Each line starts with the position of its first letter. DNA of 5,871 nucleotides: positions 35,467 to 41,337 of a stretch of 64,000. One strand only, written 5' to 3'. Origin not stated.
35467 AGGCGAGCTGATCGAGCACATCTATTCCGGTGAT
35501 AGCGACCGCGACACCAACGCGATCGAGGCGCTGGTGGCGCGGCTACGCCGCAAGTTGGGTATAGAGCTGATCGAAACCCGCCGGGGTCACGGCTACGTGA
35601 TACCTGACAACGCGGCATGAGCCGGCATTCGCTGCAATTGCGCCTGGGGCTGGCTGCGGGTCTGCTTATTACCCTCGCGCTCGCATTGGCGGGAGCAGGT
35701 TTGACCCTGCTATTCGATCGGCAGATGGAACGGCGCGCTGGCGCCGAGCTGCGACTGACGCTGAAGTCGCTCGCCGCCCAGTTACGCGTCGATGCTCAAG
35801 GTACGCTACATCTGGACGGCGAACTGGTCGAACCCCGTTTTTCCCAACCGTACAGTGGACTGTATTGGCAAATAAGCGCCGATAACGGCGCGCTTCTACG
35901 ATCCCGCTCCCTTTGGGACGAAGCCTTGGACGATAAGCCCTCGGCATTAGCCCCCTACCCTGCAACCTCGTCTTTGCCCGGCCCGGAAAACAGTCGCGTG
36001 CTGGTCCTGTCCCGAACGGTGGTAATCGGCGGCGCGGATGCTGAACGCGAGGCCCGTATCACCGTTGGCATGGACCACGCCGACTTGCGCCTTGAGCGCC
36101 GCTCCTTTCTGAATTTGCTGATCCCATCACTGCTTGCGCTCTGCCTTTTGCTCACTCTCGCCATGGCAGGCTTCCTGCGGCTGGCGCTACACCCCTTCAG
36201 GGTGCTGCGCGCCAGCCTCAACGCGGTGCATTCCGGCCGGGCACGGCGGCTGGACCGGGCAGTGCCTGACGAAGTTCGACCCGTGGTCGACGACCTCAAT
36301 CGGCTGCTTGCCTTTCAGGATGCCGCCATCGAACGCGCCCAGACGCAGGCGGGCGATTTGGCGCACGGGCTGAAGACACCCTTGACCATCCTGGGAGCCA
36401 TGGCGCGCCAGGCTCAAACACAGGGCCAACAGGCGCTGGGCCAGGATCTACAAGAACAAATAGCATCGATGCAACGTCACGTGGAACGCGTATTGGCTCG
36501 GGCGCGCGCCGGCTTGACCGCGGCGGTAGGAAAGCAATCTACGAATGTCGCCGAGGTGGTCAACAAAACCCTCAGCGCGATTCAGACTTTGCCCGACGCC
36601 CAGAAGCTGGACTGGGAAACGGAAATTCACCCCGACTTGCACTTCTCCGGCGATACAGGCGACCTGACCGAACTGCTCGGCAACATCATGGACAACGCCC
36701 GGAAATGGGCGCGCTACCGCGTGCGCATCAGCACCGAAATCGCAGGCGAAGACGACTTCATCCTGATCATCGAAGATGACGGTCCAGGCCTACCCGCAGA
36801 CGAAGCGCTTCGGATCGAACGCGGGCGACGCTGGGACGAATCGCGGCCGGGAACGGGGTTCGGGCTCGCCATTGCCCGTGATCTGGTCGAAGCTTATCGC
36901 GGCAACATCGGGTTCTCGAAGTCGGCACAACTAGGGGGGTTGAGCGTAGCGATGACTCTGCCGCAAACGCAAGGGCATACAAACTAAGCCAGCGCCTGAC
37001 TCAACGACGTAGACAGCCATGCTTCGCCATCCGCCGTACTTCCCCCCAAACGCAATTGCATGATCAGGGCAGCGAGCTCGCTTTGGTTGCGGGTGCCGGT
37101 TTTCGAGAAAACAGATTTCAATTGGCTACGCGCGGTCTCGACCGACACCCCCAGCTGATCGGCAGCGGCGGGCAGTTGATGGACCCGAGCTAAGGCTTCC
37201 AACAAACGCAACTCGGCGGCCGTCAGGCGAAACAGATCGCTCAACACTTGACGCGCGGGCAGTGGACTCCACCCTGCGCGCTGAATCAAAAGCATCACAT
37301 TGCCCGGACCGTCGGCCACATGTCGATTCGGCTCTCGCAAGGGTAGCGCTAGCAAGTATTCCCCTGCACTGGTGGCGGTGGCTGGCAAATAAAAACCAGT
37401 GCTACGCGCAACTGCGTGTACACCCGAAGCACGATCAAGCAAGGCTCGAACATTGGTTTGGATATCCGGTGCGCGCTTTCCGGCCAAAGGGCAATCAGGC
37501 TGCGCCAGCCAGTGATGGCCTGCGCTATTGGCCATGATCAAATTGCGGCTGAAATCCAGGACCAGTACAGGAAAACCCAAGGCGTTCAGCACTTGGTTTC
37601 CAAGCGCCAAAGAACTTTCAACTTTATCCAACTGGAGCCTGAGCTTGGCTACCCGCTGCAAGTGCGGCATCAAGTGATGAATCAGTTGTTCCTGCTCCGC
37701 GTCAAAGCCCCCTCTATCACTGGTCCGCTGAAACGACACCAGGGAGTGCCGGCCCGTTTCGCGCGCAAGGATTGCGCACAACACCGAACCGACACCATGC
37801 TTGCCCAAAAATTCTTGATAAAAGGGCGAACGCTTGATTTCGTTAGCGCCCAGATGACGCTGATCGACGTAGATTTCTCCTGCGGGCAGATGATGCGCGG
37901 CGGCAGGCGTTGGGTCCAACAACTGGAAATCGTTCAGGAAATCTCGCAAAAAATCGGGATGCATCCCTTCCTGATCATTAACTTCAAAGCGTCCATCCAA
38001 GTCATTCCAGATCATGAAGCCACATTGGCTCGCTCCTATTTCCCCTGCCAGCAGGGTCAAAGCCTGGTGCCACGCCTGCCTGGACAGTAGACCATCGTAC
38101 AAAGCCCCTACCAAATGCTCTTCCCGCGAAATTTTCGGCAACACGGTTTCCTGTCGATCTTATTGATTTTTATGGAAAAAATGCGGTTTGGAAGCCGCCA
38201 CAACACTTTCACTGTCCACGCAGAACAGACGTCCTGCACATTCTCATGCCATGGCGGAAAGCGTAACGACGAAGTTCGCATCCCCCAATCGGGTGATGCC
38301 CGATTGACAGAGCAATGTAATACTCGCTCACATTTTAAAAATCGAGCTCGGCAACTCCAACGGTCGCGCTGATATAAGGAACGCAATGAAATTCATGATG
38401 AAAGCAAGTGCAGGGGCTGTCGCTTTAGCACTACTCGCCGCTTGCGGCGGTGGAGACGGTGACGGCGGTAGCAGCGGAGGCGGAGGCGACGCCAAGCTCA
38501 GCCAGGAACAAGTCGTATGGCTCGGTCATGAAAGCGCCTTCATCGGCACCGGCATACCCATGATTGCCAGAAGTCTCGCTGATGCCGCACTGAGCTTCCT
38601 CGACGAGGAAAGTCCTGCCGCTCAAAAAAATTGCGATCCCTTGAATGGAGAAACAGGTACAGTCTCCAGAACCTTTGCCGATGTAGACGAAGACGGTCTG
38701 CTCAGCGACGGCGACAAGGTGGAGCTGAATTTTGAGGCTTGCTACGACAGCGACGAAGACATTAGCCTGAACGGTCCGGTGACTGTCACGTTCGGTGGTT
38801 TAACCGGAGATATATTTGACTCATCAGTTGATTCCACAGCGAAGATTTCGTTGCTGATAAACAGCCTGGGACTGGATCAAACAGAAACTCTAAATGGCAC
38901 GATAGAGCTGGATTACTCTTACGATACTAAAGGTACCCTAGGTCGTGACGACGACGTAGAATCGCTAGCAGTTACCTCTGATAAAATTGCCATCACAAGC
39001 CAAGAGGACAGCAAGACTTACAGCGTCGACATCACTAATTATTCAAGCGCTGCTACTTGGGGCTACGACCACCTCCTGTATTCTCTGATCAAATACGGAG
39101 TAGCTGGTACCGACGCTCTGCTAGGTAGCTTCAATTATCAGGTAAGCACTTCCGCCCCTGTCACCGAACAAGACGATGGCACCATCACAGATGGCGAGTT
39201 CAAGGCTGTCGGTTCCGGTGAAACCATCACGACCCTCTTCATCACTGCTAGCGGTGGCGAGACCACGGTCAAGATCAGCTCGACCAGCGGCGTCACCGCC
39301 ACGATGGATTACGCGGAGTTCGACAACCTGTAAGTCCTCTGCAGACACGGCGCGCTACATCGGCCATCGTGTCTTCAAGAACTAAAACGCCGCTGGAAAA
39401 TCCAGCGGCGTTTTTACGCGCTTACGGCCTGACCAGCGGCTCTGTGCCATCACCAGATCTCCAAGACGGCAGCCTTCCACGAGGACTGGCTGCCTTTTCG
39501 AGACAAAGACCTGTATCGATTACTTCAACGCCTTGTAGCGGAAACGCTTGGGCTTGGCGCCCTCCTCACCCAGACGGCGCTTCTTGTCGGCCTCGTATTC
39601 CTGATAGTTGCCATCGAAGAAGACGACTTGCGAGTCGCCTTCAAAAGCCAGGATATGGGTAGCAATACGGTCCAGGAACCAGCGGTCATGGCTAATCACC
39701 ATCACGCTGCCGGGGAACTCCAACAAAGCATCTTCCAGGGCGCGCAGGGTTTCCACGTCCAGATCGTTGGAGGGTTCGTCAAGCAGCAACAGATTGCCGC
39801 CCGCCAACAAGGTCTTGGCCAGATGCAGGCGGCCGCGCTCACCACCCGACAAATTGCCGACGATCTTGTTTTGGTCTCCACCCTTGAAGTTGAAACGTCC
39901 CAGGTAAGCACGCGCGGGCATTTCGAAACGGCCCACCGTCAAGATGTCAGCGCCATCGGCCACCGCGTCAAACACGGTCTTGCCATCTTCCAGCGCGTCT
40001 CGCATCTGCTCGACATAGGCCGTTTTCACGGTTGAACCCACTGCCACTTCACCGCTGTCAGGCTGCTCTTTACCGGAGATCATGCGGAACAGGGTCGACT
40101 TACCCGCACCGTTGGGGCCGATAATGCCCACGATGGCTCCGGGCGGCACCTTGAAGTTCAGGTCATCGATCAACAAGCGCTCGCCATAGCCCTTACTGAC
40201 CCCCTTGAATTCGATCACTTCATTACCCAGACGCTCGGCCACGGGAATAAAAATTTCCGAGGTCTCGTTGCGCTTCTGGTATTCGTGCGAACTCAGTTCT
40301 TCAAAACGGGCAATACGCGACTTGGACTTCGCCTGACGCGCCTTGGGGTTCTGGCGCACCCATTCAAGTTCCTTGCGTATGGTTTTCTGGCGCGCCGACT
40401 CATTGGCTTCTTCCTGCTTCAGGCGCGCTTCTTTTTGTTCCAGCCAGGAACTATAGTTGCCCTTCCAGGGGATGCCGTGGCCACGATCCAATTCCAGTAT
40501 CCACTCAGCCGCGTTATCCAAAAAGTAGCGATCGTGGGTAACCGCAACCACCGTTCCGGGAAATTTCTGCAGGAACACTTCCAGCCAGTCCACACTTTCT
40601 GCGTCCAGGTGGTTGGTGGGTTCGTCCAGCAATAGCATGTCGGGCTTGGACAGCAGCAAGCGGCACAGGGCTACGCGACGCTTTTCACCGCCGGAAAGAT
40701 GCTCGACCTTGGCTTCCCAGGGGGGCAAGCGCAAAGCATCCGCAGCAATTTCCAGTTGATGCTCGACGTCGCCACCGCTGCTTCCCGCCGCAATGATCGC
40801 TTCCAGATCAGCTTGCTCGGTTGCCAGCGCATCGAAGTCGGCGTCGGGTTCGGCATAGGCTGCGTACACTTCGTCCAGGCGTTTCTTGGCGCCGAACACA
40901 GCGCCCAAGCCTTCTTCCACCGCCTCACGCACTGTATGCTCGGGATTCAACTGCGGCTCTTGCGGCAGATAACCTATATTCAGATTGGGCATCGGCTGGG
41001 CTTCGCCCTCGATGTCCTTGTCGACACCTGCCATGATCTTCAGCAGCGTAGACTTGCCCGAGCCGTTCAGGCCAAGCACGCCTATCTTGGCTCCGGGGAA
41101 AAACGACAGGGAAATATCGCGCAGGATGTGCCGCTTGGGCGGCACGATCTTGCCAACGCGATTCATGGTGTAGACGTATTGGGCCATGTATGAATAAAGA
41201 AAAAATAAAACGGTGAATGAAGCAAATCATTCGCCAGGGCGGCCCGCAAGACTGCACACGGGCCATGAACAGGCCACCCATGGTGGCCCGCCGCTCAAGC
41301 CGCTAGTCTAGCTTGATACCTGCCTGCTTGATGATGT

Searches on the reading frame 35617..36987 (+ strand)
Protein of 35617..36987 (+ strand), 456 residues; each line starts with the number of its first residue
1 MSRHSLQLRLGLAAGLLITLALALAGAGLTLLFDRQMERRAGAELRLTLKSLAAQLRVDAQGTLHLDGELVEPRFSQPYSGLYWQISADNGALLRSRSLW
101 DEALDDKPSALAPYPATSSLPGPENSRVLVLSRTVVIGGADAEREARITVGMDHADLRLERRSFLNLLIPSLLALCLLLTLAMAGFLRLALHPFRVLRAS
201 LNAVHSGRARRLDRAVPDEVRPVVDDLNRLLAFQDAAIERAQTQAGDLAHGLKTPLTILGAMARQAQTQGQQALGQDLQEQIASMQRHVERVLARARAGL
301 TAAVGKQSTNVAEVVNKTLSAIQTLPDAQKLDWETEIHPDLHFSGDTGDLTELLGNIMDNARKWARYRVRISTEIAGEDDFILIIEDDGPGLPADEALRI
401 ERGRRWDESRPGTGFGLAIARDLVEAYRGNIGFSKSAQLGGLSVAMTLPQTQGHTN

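Call 93: search_protein_families(library=pfam, proteins=[window:35617-36987:+], max_evalue=0.00001)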
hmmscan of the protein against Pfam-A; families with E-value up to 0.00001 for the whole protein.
window:35617-36987:+ (456 aa): 1 family
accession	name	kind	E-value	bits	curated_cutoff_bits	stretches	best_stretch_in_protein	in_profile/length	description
PF02518.31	HATPase_c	-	7.1e-14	52.6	26.4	1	345-451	1-110/111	Histidine kinase-, DNA gyrase B-, and HSP90-like ATPase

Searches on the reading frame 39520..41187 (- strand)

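Call 58: search_protein_families(library=pfam, proteins=[window:39520-41187:-], max_evalue=0.00001)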
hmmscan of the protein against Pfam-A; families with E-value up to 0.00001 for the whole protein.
window:39520-41187:- (555 aa): 5 families
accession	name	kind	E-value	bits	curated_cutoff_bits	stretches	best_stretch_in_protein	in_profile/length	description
PF00005.33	ABC_tran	-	7e-57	192.3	25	2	22-192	1-137/137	ABC transporter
PF13304.12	AAA_21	-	1.2e-15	58.8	27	0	352-371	1-20/304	AAA domain, putative AbiEii toxin, Type IV TA system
PF12848.13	ABC_tran_Xtn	-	3.5e-15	56.3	25.9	1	231-306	1-78/85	ABC transporter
PF02463.25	SMC_N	-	3.9e-08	33.4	40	0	352-370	26-44/220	RecF/RecN/SMC N terminal domain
PF13555.12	AAA_29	-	6.8e-06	26.2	27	0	352-367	24-39/61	P-loop containing region of AAA domain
